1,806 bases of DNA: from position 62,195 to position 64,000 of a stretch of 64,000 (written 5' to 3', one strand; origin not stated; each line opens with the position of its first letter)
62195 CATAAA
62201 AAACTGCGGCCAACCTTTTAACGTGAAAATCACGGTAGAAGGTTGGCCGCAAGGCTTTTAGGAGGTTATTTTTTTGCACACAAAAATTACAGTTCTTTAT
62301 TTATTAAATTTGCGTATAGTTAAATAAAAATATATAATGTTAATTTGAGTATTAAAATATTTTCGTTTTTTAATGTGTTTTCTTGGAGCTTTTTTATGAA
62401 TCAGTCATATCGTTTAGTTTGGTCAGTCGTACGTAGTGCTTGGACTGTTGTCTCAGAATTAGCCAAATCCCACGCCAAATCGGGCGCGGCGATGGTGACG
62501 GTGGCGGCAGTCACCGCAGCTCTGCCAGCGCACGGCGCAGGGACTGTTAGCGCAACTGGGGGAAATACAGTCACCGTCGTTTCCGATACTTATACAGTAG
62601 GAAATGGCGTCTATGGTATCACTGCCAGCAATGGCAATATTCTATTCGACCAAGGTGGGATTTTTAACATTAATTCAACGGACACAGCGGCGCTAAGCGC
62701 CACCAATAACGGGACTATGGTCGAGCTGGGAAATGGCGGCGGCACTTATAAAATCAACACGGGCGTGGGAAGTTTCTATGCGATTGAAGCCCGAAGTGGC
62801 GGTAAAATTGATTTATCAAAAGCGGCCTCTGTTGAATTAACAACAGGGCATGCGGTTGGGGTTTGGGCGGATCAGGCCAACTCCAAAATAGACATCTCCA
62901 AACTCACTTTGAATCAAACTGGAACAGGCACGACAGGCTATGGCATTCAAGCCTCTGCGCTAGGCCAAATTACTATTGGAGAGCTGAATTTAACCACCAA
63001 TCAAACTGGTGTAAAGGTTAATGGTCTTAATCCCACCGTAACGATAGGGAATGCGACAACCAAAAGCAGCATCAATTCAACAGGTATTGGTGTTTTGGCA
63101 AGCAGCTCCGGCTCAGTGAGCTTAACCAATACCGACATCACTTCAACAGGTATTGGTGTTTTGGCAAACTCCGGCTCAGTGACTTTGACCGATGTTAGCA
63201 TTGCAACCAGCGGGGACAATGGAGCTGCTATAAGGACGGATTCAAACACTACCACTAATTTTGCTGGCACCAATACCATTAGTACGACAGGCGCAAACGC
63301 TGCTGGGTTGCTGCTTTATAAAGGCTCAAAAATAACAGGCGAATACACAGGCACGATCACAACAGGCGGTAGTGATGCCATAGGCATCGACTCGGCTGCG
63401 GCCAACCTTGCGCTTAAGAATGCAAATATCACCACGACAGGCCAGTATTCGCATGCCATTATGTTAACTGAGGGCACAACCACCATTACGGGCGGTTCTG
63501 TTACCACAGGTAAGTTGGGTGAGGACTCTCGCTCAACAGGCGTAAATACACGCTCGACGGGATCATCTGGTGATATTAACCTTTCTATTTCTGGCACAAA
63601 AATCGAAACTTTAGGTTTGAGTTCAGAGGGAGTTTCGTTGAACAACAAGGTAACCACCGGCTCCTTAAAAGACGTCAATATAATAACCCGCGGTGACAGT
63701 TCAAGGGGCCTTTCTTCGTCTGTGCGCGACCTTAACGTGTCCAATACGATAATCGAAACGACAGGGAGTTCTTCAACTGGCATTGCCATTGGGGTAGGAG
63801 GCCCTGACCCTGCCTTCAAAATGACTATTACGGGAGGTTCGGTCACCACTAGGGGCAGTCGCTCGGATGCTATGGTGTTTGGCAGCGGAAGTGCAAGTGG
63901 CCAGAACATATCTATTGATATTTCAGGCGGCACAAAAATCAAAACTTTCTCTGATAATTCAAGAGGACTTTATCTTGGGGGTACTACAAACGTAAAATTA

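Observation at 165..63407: Hyper-abundant 12-mer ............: candidate DNA uptake sequence unrelated to any DUS/USS I know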

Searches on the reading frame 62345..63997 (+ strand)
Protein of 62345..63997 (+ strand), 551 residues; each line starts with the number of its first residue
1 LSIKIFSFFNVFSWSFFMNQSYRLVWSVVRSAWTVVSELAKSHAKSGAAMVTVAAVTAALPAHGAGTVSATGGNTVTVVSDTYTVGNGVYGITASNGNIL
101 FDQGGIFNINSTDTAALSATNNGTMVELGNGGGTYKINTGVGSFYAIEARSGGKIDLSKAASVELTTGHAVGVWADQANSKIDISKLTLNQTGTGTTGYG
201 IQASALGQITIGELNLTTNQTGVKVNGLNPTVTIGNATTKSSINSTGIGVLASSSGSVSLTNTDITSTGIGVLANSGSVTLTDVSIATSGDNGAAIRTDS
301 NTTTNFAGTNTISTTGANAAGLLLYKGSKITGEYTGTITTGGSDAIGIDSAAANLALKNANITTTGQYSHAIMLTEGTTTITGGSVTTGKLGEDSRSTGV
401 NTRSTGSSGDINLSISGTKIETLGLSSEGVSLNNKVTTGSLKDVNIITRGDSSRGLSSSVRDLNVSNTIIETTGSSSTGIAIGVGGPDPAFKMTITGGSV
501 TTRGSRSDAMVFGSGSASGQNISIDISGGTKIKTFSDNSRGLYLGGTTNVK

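Call 80: search_protein_families(library=pfam, proteins=[window:62345-63997:+], max_evalue=0.0001)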
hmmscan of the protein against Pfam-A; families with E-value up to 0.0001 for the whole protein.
window:62345-63997:+ (551 aa): 1 family
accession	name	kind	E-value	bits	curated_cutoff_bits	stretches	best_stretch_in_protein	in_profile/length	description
PF13018.11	ESPR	-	1.5e-12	48.2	25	1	18-62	1-46/50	Extended Signal Peptide of Type V secretion system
